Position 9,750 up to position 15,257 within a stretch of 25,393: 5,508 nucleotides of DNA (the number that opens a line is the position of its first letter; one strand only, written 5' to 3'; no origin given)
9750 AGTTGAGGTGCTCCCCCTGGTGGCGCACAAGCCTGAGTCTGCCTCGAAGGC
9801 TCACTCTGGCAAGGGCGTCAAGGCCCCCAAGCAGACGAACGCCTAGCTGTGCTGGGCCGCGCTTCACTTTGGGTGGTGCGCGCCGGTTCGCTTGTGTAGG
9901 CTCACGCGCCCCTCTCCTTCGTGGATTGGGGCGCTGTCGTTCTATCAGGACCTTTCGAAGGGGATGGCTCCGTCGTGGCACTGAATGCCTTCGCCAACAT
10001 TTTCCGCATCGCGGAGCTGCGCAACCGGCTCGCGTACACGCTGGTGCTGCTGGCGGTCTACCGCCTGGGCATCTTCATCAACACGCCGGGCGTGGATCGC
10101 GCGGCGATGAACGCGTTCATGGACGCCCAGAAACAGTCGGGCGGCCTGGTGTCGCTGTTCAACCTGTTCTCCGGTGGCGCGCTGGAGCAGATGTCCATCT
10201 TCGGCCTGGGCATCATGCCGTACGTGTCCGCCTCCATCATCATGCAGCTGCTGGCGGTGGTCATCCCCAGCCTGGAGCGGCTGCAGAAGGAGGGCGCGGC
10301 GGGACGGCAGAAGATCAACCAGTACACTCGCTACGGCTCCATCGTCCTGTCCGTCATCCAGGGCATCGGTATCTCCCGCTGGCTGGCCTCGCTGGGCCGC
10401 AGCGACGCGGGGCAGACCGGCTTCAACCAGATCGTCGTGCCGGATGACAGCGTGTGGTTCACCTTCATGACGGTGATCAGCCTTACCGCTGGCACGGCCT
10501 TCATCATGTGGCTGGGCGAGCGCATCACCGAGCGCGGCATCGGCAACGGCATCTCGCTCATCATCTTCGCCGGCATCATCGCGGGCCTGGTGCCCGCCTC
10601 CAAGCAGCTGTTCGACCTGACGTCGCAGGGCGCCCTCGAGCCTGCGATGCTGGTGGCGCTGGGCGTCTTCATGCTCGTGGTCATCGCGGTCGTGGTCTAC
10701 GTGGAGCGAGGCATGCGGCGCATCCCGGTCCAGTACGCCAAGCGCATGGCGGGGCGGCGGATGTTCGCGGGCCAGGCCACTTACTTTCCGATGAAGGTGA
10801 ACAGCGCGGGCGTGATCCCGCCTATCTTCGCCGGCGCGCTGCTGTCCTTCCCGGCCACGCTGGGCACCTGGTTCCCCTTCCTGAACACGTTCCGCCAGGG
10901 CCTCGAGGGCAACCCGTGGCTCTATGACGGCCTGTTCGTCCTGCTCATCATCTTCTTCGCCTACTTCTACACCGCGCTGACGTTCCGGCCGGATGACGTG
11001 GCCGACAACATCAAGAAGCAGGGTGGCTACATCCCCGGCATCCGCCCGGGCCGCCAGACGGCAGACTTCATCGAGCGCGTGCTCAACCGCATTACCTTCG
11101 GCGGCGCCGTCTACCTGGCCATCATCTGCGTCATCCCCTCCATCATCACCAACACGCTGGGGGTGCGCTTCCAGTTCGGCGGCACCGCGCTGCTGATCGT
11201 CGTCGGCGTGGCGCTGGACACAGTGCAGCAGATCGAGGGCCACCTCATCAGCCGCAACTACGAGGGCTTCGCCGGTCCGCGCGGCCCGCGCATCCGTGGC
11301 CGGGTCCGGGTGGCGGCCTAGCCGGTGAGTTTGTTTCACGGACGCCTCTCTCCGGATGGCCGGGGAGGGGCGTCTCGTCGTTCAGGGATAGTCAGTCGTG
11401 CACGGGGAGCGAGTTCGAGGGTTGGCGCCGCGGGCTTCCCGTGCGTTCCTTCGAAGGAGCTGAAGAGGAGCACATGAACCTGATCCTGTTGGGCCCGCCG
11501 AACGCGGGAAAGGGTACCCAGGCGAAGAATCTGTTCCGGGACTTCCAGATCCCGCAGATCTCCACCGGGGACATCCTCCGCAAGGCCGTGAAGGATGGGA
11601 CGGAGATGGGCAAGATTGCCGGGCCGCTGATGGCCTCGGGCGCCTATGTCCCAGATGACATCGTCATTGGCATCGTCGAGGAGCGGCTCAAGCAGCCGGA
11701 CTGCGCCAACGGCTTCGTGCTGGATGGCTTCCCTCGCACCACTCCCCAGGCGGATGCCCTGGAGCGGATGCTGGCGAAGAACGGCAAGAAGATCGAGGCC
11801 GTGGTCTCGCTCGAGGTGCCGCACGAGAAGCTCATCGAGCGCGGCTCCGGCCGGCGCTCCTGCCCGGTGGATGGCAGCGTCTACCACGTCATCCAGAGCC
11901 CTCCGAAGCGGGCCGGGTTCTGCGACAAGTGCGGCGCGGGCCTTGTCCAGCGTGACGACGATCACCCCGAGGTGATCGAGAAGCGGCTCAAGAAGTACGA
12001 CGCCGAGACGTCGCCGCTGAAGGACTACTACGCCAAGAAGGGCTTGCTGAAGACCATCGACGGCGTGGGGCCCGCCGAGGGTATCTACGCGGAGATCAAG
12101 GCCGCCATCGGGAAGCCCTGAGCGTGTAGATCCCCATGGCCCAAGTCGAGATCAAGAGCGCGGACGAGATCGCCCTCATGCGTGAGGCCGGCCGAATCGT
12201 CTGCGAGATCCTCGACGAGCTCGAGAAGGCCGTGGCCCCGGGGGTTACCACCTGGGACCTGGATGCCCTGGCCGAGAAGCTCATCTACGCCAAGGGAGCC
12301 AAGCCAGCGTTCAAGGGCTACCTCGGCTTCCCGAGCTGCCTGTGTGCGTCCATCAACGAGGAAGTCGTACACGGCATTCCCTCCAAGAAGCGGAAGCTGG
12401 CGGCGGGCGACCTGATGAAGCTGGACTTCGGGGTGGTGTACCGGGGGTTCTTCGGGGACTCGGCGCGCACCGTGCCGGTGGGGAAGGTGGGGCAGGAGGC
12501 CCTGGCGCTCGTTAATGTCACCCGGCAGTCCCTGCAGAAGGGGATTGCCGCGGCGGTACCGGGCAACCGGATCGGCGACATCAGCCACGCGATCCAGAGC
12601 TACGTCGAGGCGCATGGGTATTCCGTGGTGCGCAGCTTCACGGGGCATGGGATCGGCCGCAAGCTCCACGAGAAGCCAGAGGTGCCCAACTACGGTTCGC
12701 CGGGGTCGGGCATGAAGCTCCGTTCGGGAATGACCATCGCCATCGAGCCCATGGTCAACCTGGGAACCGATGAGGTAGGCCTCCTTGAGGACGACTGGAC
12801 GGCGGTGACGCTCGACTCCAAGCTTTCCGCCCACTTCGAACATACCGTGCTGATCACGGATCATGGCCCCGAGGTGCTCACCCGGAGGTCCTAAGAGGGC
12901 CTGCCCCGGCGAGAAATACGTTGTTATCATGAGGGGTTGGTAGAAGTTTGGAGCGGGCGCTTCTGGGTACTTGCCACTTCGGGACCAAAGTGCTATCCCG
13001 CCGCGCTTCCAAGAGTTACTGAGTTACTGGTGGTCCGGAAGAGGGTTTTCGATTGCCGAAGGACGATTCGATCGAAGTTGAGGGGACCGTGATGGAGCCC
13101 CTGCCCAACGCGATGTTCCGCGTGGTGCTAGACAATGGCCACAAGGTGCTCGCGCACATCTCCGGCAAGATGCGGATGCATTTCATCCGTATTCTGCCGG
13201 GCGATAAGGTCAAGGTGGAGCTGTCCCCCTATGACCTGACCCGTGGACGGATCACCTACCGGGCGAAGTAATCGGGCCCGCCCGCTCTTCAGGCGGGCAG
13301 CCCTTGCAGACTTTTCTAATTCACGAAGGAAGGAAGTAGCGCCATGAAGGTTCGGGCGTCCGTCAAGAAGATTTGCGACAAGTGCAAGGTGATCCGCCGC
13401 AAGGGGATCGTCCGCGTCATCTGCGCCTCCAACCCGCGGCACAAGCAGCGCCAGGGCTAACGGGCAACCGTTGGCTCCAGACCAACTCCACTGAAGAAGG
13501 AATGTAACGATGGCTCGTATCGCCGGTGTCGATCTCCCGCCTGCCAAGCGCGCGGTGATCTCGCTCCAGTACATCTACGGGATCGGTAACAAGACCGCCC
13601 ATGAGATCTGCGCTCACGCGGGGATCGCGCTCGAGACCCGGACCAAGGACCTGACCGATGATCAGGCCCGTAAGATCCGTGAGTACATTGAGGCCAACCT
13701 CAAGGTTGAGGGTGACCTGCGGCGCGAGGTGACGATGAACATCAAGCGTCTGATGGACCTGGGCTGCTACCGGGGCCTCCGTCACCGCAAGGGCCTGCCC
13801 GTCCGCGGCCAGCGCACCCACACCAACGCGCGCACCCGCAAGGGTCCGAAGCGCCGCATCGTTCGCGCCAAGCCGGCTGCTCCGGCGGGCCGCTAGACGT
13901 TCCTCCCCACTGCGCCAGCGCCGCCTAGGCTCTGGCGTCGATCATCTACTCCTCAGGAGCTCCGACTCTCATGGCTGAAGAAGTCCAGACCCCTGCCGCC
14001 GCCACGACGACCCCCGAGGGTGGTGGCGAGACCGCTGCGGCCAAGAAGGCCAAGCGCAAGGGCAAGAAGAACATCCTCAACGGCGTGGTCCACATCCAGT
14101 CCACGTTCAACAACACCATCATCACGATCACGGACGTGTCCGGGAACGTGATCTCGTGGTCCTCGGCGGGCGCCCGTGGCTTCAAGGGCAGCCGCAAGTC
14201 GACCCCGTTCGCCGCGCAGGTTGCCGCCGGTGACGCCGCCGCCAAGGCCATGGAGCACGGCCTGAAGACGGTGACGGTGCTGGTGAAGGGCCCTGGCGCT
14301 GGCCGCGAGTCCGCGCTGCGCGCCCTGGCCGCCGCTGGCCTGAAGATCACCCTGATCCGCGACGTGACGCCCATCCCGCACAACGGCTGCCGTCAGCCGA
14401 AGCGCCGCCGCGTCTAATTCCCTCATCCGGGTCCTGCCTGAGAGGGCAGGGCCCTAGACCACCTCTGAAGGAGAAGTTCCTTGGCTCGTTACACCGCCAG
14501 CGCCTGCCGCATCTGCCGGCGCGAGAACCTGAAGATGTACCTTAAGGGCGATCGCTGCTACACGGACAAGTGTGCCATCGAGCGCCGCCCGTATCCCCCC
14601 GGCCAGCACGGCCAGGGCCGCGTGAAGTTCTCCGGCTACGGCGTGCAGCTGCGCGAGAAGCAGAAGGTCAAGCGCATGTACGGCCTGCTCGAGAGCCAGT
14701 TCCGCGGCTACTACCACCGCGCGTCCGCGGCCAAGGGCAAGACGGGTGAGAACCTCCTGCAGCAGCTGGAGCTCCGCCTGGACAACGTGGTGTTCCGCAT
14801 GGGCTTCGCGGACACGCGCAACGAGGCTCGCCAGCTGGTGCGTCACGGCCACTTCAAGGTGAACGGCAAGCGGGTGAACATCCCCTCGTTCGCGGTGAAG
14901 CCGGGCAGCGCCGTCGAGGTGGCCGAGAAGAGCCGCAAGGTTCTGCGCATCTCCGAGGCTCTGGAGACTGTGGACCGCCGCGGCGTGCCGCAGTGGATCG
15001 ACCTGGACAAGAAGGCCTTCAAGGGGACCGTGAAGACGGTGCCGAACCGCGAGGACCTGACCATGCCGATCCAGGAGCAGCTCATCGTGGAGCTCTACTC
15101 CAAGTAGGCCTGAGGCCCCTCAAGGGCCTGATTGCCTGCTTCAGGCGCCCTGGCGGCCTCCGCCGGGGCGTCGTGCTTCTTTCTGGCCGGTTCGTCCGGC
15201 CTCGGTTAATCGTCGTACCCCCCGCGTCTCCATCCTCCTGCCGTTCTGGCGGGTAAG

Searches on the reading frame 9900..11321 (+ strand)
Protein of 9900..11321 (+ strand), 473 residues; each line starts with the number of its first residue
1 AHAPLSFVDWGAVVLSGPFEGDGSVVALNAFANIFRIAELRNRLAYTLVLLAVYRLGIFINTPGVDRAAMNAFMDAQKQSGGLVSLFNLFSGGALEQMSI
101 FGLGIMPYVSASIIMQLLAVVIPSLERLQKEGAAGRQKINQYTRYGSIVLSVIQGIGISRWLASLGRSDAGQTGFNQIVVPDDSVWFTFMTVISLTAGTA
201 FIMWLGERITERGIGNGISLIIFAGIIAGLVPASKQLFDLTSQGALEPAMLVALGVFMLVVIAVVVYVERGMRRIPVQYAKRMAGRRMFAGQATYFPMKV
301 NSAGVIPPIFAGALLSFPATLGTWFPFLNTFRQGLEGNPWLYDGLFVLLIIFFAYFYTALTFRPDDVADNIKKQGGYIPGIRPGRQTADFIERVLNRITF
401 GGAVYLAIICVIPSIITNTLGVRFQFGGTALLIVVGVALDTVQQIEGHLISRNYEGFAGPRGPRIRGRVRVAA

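Call 52: search_protein_families(library=pfam, proteins=[window:9900-11321:+], max_evalue=0.00001)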
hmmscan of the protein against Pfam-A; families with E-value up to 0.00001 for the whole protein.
window:9900-11321:+ (473 aa): 1 family
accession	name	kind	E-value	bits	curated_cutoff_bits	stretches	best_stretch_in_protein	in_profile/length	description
PF00344.25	SecY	-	3.1e-116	388.5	32.2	1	99-442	1-306/306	SecY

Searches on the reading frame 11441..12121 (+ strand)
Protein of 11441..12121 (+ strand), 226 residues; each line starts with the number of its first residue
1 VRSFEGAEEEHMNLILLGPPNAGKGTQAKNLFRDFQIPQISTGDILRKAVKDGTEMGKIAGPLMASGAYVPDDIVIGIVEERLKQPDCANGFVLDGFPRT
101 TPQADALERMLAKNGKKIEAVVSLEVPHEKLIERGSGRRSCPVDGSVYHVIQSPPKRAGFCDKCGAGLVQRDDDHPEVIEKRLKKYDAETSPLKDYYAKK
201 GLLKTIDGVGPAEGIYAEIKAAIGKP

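Call 52: search_protein_families(library=pfam, proteins=[window:11441-12121:+], max_evalue=0.00001)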
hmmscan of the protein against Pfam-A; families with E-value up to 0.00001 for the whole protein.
window:11441-12121:+ (226 aa): 4 families
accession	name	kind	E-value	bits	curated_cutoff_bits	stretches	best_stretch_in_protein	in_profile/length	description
PF00406.28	ADK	-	9.4e-52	175.6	26.8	1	16-201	1-150/151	Adenylate kinase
PF13207.12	AAA_17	-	7.2e-23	81.8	27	1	17-138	1-122/136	AAA domain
PF05191.20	ADK_lid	-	1.5e-14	54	26.6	1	138-173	1-36/36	Adenylate kinase, active site lid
PF17213.9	Hydin_ADK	-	7.2e-07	30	27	0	70-96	169-195/196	Hydin Adenylate kinase-like domain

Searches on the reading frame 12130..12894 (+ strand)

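Call 52: search_protein_families(library=pfam, proteins=[window:12130-12894:+], max_evalue=0.00001)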
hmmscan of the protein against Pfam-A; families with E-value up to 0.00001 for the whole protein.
window:12130-12894:+ (254 aa): 1 family
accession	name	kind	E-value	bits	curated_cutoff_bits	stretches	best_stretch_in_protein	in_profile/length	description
PF00557.29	Peptidase_M24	-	6.2e-55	186.6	23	1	16-244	2-208/208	Metallopeptidase family M24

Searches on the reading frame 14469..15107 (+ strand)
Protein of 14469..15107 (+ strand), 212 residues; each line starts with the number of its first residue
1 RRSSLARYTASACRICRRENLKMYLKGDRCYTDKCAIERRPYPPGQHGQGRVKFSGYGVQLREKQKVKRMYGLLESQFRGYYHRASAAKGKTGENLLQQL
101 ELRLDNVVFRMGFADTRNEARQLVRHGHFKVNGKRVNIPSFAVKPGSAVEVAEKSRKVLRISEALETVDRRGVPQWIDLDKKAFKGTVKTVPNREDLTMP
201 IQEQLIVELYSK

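Call 52: search_protein_families(library=pfam, proteins=[window:14469-15107:+], max_evalue=0.00001)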
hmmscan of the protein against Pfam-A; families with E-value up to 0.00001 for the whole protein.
window:14469-15107:+ (212 aa): 2 families
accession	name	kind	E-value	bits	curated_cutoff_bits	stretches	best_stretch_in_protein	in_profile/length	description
PF00163.24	Ribosomal_S4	-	3.4e-34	117.8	23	1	7-101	1-95/95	Ribosomal protein S4/S9 N-terminal domain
PF01479.30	S4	-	4.3e-21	74.8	22.8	1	102-147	1-46/48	S4 domain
